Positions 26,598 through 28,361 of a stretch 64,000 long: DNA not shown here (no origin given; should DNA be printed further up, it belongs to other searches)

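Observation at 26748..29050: Cobalamin-dependent radical SAM enzyme paired with an FkbM methyltransferase inside the glycosyltransferase block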

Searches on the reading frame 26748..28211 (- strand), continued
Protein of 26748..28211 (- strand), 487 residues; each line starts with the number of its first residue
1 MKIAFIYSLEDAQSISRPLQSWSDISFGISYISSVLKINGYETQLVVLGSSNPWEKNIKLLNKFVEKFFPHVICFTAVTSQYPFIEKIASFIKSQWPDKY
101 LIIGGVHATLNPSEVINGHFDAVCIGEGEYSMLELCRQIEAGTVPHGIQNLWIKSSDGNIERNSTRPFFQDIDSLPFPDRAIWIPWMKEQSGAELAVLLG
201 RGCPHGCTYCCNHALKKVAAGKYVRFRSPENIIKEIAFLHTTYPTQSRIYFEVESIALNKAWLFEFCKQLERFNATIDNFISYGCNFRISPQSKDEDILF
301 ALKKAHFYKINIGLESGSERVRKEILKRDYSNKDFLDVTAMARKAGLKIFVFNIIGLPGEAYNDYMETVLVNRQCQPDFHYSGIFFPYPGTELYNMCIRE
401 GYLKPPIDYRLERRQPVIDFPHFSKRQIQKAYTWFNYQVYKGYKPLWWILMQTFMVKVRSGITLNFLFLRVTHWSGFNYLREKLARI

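Call 58: search_dna_similar(query=window:26748-28211:-, collection=plasmids, mode=protein, max_rows=15)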
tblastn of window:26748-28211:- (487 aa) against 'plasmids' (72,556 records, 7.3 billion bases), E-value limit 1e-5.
Records with a match: 100; places in all: 117; records where one place covers at least 80% of the query: 22.
Best place of each record, by identity: <60% 100.
By first word of the organism name: Streptomyces 20; Mycetohabitans 9; Rhizobium 6; Azospirillum 5; Sinorhizobium 5; Paraburkholderia 4; Sphingobium 4; Burkholderia 3; Lawsonia 3; Caballeronia 3; and 30 more.
By predicted mobility (MOB-suite, as given by PLSDB): non-mobilizable 71; mobilizable 18; conjugative 11.
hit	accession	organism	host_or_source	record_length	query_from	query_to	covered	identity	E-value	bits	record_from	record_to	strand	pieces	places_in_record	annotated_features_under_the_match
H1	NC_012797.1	Solidesulfovibrio magneticus RS-1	-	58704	28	481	93%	26.9%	2e-40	163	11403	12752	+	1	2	radical SAM protein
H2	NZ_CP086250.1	Clostridium estertheticum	single colony,beef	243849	7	435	88%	25.2%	7e-24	113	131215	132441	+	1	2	radical SAM protein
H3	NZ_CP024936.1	Paraburkholderia graminis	soil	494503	72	471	82%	26.7%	3e-25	117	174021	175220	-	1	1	hpnJ: hopanoid biosynthesis associated radical SAM protein HpnJ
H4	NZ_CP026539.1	Solidesulfovibrio carbinolicus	-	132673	1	397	82%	26.3%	3e-38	156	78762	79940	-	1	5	radical SAM protein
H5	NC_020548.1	Azoarcus sp. KH32C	-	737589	28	444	86%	24.0%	2e-15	87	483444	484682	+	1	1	radical SAM protein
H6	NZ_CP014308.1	Burkholderia sp. PAMC 26561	single cell,lichen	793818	71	477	84%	24.5%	8e-26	119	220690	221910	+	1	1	hpnJ: hopanoid biosynthesis associated radical SAM protein HpnJ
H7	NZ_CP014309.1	Burkholderia sp. PAMC 26561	single cell,lichen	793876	71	477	84%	24.5%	8e-26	119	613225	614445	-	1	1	hpnJ: hopanoid biosynthesis associated radical SAM protein HpnJ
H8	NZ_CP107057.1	Lawsonia intracellularis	-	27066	27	404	78%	26.0%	2e-27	124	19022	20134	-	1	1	radical SAM protein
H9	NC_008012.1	Lawsonia intracellularis PHE/MN1-00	Sus scrofa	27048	27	404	78%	26.0%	2e-27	124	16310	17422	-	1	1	radical SAM protein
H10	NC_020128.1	Lawsonia intracellularis N343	-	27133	27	404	78%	26.0%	2e-27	124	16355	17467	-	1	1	radical SAM protein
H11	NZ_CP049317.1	Caballeronia sp. SBC2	whole organism,soil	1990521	72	471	82%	24.4%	1e-22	109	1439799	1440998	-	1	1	none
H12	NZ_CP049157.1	Caballeronia sp. SBC1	whole organism,soil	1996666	72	471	82%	24.4%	1e-22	109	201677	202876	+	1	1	none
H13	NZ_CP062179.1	Mycetohabitans endofungorum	Rhizopus microsporus,bacterial ...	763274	72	471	82%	24.4%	3e-23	111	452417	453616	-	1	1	hpnJ: hopanoid biosynthesis associated radical SAM protein HpnJ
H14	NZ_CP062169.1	Mycetohabitans endofungorum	Rhizopus microsporus,bacterial ...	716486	72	471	82%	24.4%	3e-23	111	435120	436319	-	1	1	hpnJ: hopanoid biosynthesis associated radical SAM protein HpnJ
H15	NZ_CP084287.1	Caballeronia zhejiangensis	Anasa tristis,Cell culture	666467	87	470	79%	25.3%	2e-21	105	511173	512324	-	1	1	hpnJ: hopanoid biosynthesis associated radical SAM protein HpnJ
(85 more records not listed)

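Call 59: get_annotated_region(hit=H1, flank=9000)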
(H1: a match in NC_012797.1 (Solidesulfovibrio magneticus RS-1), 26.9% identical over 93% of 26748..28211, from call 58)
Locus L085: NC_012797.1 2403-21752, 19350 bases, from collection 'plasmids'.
description: Solidesulfovibrio magneticus RS-1 plasmid pDMC1, complete sequence
organism: Solidesulfovibrio magneticus RS-1 (NCBI taxid 573370)
taxonomy: Bacteria; Thermodesulfobacteriota; Desulfovibrionia; Desulfovibrionales; Desulfovibrionaceae; Solidesulfovibrio; Solidesulfovibrio magneticus; Solidesulfovibrio magneticus RS-1
host: -; source: -; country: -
typing (MOB-suite, as given by PLSDB): non-mobilizable
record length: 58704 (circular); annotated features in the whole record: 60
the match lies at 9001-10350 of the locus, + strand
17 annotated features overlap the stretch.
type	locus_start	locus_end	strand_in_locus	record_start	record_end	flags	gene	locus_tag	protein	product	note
CDS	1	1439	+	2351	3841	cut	-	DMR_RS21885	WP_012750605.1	hypothetical protein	-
CDS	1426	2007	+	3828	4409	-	-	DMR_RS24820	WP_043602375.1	hypothetical protein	-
CDS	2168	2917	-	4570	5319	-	-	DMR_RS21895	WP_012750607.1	transposase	GO:0006313 - DNA transposition [Evidence IEA]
CDS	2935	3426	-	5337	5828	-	-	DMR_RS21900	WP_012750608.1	transposase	-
CDS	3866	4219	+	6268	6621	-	tnpB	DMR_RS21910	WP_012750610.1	IS66 family insertion sequence element accessory protein TnpB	-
CDS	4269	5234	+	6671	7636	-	-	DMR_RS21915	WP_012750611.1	IS66 family transposase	-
CDS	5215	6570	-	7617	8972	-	-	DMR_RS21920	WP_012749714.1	transposase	-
CDS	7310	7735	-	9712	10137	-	-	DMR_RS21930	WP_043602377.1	DUF6444 domain-containing protein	-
CDS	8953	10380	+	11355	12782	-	-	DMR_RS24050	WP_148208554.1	radical SAM protein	-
CDS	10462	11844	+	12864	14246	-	-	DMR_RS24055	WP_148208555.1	hypothetical protein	-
CDS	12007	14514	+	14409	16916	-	-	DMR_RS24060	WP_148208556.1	hypothetical protein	-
CDS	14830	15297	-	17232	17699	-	-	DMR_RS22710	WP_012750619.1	transposase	-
CDS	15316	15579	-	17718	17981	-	-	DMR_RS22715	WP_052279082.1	hypothetical protein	-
CDS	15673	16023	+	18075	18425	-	-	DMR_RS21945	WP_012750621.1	transposase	-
CDS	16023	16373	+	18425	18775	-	tnpB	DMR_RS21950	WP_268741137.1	IS66 family insertion sequence element accessory protein TnpB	-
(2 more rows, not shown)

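Call 60: get_annotated_region(hit=H8, flank=8000)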
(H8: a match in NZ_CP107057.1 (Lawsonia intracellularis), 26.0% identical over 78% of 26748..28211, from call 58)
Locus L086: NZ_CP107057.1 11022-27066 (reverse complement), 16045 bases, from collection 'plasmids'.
description: Lawsonia intracellularis strain PPE-GX01-2022 plasmid pl03, complete sequence
organism: Lawsonia intracellularis (NCBI taxid 29546)
taxonomy: Bacteria; Thermodesulfobacteriota; Desulfovibrionia; Desulfovibrionales; Desulfovibrionaceae; Lawsonia; Lawsonia intracellularis
host: -; source: -; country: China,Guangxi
typing (MOB-suite, as given by PLSDB): non-mobilizable; replicon rep_cluster_1701
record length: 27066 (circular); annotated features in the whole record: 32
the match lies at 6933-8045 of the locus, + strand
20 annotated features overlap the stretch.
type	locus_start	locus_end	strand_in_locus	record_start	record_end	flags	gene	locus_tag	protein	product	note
CDS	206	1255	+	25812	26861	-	-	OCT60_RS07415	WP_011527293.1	hypothetical protein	-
CDS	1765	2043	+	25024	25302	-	-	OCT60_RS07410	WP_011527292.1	type II toxin-antitoxin system Phd/YefM family antitoxin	-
CDS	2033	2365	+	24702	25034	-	-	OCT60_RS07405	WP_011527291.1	type II toxin-antitoxin system RelE/ParE family toxin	GO:0030541 - plasmid partitioning [Evidence IEA]; GO:0051290 - protein heterotetramerization [Evidence IEA]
CDS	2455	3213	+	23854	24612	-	-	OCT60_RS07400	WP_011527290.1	glycosyltransferase family 2 protein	-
CDS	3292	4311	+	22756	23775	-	galE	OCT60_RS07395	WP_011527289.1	UDP-glucose 4-epimerase GalE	GO:0006012 - galactose metabolic process [Evidence IEA]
CDS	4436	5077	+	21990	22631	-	-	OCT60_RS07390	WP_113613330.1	glycosyltransferase family 2 protein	-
CDS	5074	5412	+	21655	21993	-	-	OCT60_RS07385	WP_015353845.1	DUF2304 family protein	-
CDS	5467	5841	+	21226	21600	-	-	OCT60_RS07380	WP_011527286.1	DUF2304 domain-containing protein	-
CDS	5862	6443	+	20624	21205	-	-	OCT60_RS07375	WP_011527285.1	SIS domain-containing protein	-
CDS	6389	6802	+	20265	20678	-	-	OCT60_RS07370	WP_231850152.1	hypothetical protein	-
CDS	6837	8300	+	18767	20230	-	-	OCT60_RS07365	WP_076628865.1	radical SAM protein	-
CDS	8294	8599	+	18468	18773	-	-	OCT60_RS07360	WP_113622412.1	class I SAM-dependent methyltransferase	-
CDS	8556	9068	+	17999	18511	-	-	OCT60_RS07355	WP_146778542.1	class I SAM-dependent methyltransferase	-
CDS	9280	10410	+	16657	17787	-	-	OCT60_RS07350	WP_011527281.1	radical SAM protein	-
CDS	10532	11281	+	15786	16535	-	-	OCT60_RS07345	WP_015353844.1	class I SAM-dependent methyltransferase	-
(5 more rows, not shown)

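Call 72: find_encoding_contigs(protein=P0033, flank=8000, max_places=1)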
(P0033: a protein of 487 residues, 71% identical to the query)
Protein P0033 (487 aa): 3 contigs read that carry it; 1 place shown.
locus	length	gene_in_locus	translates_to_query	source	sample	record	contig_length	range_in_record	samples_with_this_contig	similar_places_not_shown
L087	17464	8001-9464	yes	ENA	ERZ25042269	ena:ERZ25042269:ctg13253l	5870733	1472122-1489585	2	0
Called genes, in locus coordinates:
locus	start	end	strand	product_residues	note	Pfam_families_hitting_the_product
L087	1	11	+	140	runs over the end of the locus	PF01467:CTP_transf_like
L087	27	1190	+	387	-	PF04464:Glyphos_transf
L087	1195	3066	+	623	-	PF13522:GATase_6, PF13537:GATase_7, PF00733:Asn_synthase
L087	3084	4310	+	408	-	PF13439:Glyco_transf_4 (weak), PF00534:Glycos_transf_1, PF13692:Glyco_trans_1_4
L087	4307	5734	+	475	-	-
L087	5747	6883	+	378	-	PF00534:Glycos_transf_1, PF13692:Glyco_trans_1_4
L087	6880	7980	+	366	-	PF01757:Acyl_transf_3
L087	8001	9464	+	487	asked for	PF02310:B12-binding, PF04055:Radical_SAM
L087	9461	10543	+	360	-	PF00534:Glycos_transf_1, PF13692:Glyco_trans_1_4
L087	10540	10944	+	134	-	-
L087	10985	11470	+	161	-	PF05050:Methyltransf_21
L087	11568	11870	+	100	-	-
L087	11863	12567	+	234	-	PF00106:adh_short, PF01370:Epimerase (faint), PF08659:KR (weak), PF13561:adh_short_C2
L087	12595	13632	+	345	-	PF00195:Chal_sti_synt_N (weak), PF08545:ACP_syn_III, PF08541:ACP_syn_III_C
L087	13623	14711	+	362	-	PF00583:Acetyltransf_1 (faint)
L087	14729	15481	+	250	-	PF04794:YdjC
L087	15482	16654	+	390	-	PF13439:Glyco_transf_4 (weak), PF13579:Glyco_trans_4_4 (weak), PF00534:Glycos_transf_1, PF13692:Glyco_trans_1_4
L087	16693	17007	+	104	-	PF00977:His_biosynth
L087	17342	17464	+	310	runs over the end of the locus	PF01073:3Beta_HSD, PF01370:Epimerase, PF02719:Polysacc_synt_2 (faint), PF04321:RmlD_sub_bind, PF16363:GDP_Man_Dehyd, PF07993:NAD_binding_4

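Call 73: find_encoding_contigs(protein=P0039, flank=8000, max_places=1)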
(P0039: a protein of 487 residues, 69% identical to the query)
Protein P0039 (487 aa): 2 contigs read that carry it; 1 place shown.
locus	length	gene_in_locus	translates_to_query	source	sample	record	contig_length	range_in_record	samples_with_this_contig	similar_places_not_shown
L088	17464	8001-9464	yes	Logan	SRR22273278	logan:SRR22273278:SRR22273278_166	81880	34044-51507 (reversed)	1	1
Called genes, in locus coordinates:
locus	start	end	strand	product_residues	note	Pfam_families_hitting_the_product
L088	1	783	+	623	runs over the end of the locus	PF13522:GATase_6, PF13537:GATase_7, PF00733:Asn_synthase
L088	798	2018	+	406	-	PF13439:Glyco_transf_4 (weak), PF13579:Glyco_trans_4_4 (weak), PF00534:Glycos_transf_1, PF13692:Glyco_trans_1_4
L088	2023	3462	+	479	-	-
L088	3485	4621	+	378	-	PF00534:Glycos_transf_1, PF13692:Glyco_trans_1_4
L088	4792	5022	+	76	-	-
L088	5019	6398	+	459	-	-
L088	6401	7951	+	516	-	-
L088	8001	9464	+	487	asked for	PF02310:B12-binding, PF04055:Radical_SAM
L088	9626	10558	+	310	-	PF00534:Glycos_transf_1, PF13692:Glyco_trans_1_4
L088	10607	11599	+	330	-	PF01073:3Beta_HSD, PF01370:Epimerase, PF02719:Polysacc_synt_2, PF16363:GDP_Man_Dehyd, PF07993:NAD_binding_4 (weak)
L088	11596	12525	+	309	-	PF05575:V_cholerae_RfbT, PF02475:TRM5-TYW2_MTfase (weak), PF05050:Methyltransf_21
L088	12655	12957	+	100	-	-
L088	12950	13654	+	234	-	PF00106:adh_short, PF08659:KR (weak), PF13561:adh_short_C2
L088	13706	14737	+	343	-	PF08545:ACP_syn_III, PF08541:ACP_syn_III_C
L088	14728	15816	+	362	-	-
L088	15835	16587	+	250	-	PF04794:YdjC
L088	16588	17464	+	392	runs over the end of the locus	PF13439:Glyco_transf_4, PF13579:Glyco_trans_4_4 (weak), PF00534:Glycos_transf_1, PF13692:Glyco_trans_1_4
